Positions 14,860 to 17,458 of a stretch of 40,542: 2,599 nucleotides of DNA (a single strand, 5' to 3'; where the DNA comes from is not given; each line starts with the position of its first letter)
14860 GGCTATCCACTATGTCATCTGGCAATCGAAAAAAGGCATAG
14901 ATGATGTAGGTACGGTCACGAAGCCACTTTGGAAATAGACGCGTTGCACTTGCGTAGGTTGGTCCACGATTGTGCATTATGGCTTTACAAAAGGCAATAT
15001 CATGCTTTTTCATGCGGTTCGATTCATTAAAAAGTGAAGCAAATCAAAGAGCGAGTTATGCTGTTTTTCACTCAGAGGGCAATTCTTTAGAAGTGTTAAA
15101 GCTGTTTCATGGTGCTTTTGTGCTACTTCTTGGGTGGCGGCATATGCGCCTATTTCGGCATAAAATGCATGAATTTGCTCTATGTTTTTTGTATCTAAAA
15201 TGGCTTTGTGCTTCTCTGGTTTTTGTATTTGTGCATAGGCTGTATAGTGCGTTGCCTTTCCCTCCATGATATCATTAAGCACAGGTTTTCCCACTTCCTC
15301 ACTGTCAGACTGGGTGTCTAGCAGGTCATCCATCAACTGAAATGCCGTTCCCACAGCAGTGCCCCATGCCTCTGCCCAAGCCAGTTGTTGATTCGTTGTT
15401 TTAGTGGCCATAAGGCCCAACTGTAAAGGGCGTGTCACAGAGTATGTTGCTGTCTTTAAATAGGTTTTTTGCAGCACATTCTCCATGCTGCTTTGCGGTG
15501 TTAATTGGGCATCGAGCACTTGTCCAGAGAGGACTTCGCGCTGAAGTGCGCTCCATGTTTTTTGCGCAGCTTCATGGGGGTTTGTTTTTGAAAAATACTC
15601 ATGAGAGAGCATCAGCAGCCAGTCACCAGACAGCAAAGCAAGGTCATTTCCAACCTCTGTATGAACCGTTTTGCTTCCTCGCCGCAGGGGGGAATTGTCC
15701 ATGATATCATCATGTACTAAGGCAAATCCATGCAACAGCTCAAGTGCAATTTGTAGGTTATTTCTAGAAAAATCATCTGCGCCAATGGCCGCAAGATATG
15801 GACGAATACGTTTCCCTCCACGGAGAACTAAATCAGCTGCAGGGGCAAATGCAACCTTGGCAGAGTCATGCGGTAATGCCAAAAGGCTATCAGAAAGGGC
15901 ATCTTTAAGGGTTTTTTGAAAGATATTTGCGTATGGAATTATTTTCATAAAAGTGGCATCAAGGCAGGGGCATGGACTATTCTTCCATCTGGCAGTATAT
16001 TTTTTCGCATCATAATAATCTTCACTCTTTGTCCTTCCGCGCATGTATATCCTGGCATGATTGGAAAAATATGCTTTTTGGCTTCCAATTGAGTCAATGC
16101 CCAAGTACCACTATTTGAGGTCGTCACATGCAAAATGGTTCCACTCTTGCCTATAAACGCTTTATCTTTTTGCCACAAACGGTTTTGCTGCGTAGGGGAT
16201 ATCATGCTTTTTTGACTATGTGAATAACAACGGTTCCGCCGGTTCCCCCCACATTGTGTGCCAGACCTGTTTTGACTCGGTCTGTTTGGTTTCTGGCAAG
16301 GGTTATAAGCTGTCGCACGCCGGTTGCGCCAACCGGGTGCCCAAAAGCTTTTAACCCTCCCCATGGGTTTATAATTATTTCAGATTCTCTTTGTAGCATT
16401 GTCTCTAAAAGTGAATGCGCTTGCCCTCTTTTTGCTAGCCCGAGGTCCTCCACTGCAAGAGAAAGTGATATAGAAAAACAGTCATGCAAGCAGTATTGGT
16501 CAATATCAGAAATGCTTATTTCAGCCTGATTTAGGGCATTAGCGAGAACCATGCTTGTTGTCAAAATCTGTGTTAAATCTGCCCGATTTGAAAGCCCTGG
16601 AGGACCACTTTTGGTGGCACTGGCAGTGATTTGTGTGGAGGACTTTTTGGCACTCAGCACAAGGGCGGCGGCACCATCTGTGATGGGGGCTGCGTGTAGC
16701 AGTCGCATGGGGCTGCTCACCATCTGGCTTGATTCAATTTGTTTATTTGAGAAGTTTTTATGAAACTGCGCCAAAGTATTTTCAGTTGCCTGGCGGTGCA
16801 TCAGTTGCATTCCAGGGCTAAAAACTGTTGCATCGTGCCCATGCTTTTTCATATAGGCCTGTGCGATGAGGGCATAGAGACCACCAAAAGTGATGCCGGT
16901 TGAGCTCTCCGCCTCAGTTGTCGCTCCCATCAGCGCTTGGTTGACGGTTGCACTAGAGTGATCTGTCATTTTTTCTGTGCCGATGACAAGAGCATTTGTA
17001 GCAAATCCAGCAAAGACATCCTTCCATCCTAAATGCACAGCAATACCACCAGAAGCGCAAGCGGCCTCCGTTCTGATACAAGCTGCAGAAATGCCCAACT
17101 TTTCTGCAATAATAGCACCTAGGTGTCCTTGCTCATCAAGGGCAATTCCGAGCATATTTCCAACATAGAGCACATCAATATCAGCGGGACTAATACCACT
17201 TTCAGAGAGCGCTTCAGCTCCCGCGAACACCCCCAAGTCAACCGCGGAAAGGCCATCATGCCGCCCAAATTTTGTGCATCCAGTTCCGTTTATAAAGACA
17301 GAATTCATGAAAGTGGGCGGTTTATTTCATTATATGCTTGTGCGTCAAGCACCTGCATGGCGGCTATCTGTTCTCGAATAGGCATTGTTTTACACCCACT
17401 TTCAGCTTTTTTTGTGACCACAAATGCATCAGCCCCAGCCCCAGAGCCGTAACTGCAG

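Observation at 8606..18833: Twelve-gene acetyl-CoA-to-carotenoid operon with no intergenic nucleotides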

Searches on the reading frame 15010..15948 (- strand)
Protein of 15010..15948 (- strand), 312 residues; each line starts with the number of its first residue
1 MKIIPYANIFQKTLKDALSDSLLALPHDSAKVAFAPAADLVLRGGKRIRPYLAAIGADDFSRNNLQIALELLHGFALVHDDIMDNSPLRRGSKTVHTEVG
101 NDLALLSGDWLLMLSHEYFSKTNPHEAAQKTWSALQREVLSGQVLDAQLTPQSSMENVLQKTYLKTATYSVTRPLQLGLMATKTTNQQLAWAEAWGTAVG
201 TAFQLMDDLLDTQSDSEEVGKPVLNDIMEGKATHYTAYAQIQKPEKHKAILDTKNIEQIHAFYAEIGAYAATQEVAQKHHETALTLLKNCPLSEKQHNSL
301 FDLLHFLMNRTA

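Call 5: search_protein_families(library=pfam, proteins=[window:15010-15948:-], max_evalue=0.01)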
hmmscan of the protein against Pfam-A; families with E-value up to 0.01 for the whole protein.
window:15010-15948:- (312 aa): 1 family
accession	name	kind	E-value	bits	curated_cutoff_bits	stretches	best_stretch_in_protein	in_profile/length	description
PF00348.22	polyprenyl_synt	-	9.9e-50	169.5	27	1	36-252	7-235/251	Polyprenyl synthetase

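Call 7: search_protein_families(library=ncbifam, proteins=[window:15010-15948:-], max_evalue=0.001)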
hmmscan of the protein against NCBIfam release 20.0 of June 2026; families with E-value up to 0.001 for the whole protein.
window:15010-15948:- (312 aa): 16 families
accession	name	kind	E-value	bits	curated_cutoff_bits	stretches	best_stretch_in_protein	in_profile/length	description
NF041169.1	f2_encap_cargo4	exception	3.8e-46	157.9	450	1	43-311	48-333/334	family 2 encapsulin nanocompartment cargo protein polyprenyl transferase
NF040698.1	IdsA_Meth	equivalog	5e-40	137.7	468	1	37-311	34-327/328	short chain isoprenyl diphosphate synthase IdsA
NF042416.1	GFPPS_Mycobact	equivalog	8e-38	130.3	600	2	121-312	146-350/350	bifunctional (2E,6E)-farnesyl/geranyl diphosphate synthase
TIGR02749.1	prenyl_cyano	equivalog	7.1e-37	127.1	383.2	1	18-310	17-320/322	solanesyl diphosphate synthase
NF041003.1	GGPP_syn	equivalog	6.9e-36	123.9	500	1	37-310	32-324/326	geranylgeranyl diphosphate synthase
TIGR02748.1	GerC3_HepT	equivalog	1.1e-35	123.3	456.55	1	35-310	33-317/319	heptaprenyl diphosphate synthase component II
NF045485.1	FPPsyn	subfamily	1.4e-32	113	275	1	41-258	33-265/288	farnesyl diphosphate synthase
NF045628.1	HxpDPsynlarge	equivalog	5e-32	111.1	500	1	37-310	27-309/311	hexaprenyl-diphosphate synthase large subunit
NF008140.0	PRK10888.1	equivalog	3.3e-26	92.3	412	1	41-258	40-261/323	octaprenyl diphosphate synthase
NF042417.1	NPPPS_Mycobact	equivalog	6.7e-26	91.1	600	1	39-241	50-257/335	nonaprenyl/(2E,6E)-farnesyl/geranylgeranyl diphosphat synthase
NF040789.2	gerfarn_diphsyn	equivalog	6.9e-24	84.7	560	1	67-260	89-286/345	geranylfarnesyl diphosphate synthase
NF045685.1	GGPPSynCrtE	equivalog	9.3e-24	84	460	1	40-265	37-277/293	geranylgeranyl diphosphate synthase CrtE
NF045549.1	GGPPsyn_IdsB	equivalog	1.2e-22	80.4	475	1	54-237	79-266/346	geranylgeranyl diphosphate synthase IdsB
NF007877.0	PRK10581.1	equivalog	5.2e-22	78.4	321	1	11-247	11-262/299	(2E,6E)-farnesyl diphosphate synthase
NF040627.1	GFPS_Meth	equivalog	1.2e-15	57.8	600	1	42-212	37-210/285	geranylfarnesyl diphosphate synthase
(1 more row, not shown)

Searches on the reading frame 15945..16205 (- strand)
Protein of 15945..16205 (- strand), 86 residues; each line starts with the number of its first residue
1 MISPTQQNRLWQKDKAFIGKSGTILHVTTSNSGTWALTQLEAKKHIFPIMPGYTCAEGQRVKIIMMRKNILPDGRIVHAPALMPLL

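Call 5: search_protein_families(library=pfam, proteins=[window:15945-16205:-], max_evalue=0.01)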
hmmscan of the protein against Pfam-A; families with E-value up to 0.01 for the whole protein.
window:15945-16205:- (86 aa): 0 families

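Call 7: search_protein_families(library=ncbifam, proteins=[window:15945-16205:-], max_evalue=0.001)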
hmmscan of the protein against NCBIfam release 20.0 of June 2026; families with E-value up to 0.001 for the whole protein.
window:15945-16205:- (86 aa): 0 families

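Call 25: search_solved_structures(query=window:15945-16205:-, max_evalue=10, show_alignments=2)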
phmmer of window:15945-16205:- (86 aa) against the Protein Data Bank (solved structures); distinct sequences matched with E-value up to 10: 0.

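Call 61: predict_structure(protein=window:15945-16205:-)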
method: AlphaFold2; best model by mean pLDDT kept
length: 86 residues; sequences in the alignment: 1
mean_pLDDT: 39.8   pTM: 0.26
mean pLDDT of the five models: 39.8, 39.2, 38.0, 34.9, 34.2
residues with pLDDT >= 90: 0; 70-90: 0; 50-70: 9; < 50: 77
segments of 3 or more residues with pLDDT < 50: 1-40, 49-84
pLDDT, mean of each block of 10 residues (from residue 1): 34 39 38 39 50 41 39 38 40
secondary structure, 60 per line:
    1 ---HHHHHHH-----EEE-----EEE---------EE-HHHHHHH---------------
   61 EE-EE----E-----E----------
elements in order: H4-10 E16-18 E24-26 H39-45

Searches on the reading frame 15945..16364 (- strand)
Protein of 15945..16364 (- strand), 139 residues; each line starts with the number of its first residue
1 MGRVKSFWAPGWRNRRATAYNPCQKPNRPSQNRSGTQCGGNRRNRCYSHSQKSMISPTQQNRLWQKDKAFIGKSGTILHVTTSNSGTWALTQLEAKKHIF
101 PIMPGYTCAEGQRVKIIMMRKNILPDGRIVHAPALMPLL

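Call 26: search_protein_families(library=pfam, proteins=[window:15945-16364:-], max_evalue=1)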
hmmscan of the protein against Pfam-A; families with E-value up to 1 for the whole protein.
window:15945-16364:- (139 aa): 1 family
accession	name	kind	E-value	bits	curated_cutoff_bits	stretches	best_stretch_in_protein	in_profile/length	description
PF15858.10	LCE6A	-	0.0044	17.7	27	1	12-80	9-76/81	Late cornified envelope protein 6A family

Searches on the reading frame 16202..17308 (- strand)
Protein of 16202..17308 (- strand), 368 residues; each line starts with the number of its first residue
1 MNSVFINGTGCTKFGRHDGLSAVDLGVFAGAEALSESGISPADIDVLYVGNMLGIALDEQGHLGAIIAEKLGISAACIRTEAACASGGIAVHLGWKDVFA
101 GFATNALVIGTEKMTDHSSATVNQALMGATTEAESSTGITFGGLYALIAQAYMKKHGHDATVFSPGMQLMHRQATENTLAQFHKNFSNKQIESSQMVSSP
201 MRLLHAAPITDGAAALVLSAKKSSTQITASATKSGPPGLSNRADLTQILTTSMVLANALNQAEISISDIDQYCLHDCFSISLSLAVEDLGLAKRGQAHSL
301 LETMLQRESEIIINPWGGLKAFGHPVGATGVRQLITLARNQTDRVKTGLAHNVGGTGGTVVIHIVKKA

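Call 5: search_protein_families(library=pfam, proteins=[window:16202-17308:-], max_evalue=0.01)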
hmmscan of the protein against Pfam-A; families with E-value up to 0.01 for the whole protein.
window:16202-17308:- (368 aa): 5 families
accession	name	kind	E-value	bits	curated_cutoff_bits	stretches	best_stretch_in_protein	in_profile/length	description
PF22691.2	Thiolase_C_1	-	7.1e-23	81.4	28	1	239-366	9-143/144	Thiolase C-terminal domain-like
PF00108.29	Thiolase_N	-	2.2e-18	67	26.4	1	5-146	2-148/260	Thiolase, N-terminal domain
PF02803.24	Thiolase_C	-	1.7e-12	47.5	27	1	253-362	26-119/123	Thiolase, C-terminal domain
PF00109.32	ketoacyl-synt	-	1.2e-05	25.5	20.8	1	25-131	116-220/252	Beta-ketoacyl synthase, N-terminal domain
PF08545.16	ACP_syn_III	-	0.00014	22.1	24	0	81-117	4-40/80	3-Oxoacyl-[acyl-carrier-protein (ACP)] synthase III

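Call 7: search_protein_families(library=ncbifam, proteins=[window:16202-17308:-], max_evalue=0.001)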
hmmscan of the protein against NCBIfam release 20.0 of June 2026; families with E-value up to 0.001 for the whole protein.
window:16202-17308:- (368 aa): 46 families (the best 25 are shown)
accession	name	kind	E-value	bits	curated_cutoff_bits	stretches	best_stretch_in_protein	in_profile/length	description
NF004720.0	PRK06064.1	subfamily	5.6e-95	318.4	420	1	1-367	1-387/389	thiolase domain-containing protein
NF053570.1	AcCoTHIOL_METTL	equivalog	6.8e-82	275.3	600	1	1-366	1-382/385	acetyl-CoA acetyltransferase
NF005704.0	PRK07516.1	subfamily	4.6e-62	210.2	412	1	2-342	2-354/389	thiolase domain-containing protein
NF009228.0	PRK12578.1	subfamily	1.7e-50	171.8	485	1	4-365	5-385/387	thiolase domain-containing protein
NF004810.0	PRK06157.1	equivalog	1.9e-50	172.2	403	1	2-364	7-392/400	acetyl-CoA acetyltransferase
NF004936.0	PRK06289.1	equivalog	3.5e-45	154.5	375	1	2-367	3-403/405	acetyl-CoA acetyltransferase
NF053628.1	BnzsclthlBbsBGT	equivalog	3e-39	134.9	750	1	3-337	6-343/389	benzoylsuccinyl-CoA thiolase subunit BbsB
NF006102.0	PRK08256.1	subfamily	4.7e-39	134.6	436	1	2-367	3-392/394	lipid-transfer protein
NF004715.0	PRK06059.1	equivalog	7.2e-34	117.4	424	1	2-343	4-368/399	lipid-transfer protein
NF004982.0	PRK06365.1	equivalog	1.8e-32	112.9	695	2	3-230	17-246/430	thiolase domain-containing protein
NF006180.0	PRK08313.1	subfamily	6.4e-26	91.1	514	1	2-356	4-373/389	thiolase domain-containing protein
TIGR01930.1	AcCoA-C-Actrans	subfamily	1.3e-25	90.2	240.55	2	205-361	239-383/385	acetyl-CoA C-acyltransferase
NF005892.0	PRK07855.1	subfamily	6e-23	81.3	469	1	5-350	9-374/390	lipid-transfer protein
NF004721.0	PRK06065.1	equivalog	1.2e-22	80.3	455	1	3-337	11-354/393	thiolase domain-containing protein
NF004811.0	PRK06158.1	subfamily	7.9e-22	77.8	421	1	5-356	11-369/384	acetyl-CoA acetyltransferase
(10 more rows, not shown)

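Call 53: search_solved_structures(query=window:16202-17308:-, max_evalue=1e-10)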
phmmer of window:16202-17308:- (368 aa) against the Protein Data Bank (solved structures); distinct sequences matched with E-value up to 1e-10: 19.
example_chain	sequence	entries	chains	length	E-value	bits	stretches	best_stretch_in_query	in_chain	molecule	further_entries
6esq_A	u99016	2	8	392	5e-60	206.9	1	2-365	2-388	acetoacetyl-CoA thiolase | Acetyl-CoA acetyltransferase thiolase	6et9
7yvy_A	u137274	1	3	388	1.4e-52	182.4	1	3-367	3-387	Acetyl-CoA acetyltransferase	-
7pxp_C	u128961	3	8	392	3.8e-32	115.3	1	3-337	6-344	Benzoylsuccinyl-CoA thiolase subunit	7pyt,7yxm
4bi9_A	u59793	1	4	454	1.1e-28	103.9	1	41-360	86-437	3-KETOACYL-COA THIOLASE, PUTATIVE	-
6hsj_A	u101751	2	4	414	1.1e-27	100.6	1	2-366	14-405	SCP2-thiolase (type-1)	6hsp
6hrv_A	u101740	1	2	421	1.2e-27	100.5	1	2-366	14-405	SCP2-thiolase (type-1)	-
4bia_A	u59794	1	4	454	2.5e-27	99.4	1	41-360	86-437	3-KETOACYL-COA THIOLASE, PUTATIVE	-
4yzo_A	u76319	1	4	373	1.3e-26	97.1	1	9-360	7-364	Putative acyl-CoA acyltransferase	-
3zbg_A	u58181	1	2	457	1.6e-24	90.2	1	31-346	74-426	3-KETOACYL-COA THIOLASE-LIKE PROTEIN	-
3zbk_A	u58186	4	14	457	3.3e-23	85.9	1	31-346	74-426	3-KETOACYL-COA THIOLASE-LIKE PROTEIN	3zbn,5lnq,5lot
3zbl_A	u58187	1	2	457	4.3e-23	85.5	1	31-346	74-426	3-KETOACYL-COA THIOLASE-LIKE PROTEIN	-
5m3k_C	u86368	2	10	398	5.6e-14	55.5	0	29-159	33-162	2,4-diacetylphloroglucinol biosynthesis protein PhlC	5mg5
9skh_I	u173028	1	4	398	1.4e-13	54.2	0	31-159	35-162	2,4-diacetylphloroglucinol biosynthesis protein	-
9skm_I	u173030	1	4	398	3.5e-12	49.7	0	31-159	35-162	2,4-diacetylphloroglucinol biosynthesis protein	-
4e1l_A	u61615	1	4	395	8.2e-12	48.4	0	206-358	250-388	Acetoacetyl-CoA thiolase 2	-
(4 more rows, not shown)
